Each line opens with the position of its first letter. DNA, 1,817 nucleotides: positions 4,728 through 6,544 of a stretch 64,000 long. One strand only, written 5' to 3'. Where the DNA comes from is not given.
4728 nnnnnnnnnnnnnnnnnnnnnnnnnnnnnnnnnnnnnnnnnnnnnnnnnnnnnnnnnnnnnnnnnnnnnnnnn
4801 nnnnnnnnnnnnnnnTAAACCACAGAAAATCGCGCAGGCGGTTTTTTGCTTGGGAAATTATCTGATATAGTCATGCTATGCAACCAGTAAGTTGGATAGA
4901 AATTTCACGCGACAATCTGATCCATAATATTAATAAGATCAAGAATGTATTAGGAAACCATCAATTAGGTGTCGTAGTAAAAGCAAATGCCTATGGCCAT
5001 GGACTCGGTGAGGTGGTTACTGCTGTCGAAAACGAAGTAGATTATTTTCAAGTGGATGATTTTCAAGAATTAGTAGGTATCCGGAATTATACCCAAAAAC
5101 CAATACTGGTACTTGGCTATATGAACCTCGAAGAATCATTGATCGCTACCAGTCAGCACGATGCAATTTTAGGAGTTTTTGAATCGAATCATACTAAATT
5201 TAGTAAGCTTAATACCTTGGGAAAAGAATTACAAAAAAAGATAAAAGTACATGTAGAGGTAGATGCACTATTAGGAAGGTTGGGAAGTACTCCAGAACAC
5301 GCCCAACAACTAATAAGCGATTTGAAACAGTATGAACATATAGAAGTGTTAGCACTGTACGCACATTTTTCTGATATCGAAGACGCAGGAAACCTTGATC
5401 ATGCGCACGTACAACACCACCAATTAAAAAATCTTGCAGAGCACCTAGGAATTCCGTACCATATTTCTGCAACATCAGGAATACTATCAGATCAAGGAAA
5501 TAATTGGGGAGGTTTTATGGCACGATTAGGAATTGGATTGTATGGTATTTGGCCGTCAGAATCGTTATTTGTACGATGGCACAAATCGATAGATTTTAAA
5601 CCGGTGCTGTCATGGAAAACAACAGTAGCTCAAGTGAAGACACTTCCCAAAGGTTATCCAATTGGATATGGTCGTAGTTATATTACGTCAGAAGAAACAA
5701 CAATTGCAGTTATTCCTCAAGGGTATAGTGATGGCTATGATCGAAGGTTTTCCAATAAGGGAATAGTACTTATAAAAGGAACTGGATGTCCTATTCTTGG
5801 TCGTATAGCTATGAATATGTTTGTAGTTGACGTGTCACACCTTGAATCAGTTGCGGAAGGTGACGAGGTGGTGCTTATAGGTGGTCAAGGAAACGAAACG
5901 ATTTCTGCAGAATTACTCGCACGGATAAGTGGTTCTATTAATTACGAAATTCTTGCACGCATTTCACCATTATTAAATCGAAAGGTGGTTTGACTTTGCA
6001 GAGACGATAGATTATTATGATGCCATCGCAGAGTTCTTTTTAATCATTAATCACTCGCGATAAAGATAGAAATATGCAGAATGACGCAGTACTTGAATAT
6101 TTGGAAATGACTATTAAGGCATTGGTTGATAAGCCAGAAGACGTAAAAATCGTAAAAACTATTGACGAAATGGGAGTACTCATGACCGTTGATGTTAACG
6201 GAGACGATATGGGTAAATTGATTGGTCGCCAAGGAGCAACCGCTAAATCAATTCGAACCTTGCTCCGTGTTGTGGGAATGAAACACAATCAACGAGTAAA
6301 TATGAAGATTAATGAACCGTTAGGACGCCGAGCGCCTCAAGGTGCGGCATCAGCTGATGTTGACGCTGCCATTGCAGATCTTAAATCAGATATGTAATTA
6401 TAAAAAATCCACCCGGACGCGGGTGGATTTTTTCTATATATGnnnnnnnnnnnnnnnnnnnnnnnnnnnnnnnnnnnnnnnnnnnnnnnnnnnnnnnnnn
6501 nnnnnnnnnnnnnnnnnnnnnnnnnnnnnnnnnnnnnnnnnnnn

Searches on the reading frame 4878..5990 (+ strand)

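Call 87: search_protein_families(library=pfam, proteins=[window:4878-5990:+], max_evalue=0.00001)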
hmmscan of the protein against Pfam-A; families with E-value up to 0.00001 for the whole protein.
window:4878-5990:+ (371 aa): 2 families
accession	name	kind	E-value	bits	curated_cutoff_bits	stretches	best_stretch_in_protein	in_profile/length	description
PF00842.27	Ala_racemase_C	-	2.1e-42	144.2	25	1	243-369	1-126/127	Alanine racemase, C-terminal domain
PF01168.26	Ala_racemase_N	-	2.9e-40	138.7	24.1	1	9-224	1-218/220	Alanine racemase, N-terminal domain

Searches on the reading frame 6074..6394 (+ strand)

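Call 87: search_protein_families(library=pfam, proteins=[window:6074-6394:+], max_evalue=0.00001)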
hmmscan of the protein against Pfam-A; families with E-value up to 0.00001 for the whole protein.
window:6074-6394:+ (107 aa): 1 family
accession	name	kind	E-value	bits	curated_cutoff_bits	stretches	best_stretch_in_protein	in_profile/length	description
PF13083.13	KH_KhpA-B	-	6.7e-20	71.2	32.1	1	9-79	3-73/73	KhpA/KhpB, KH domain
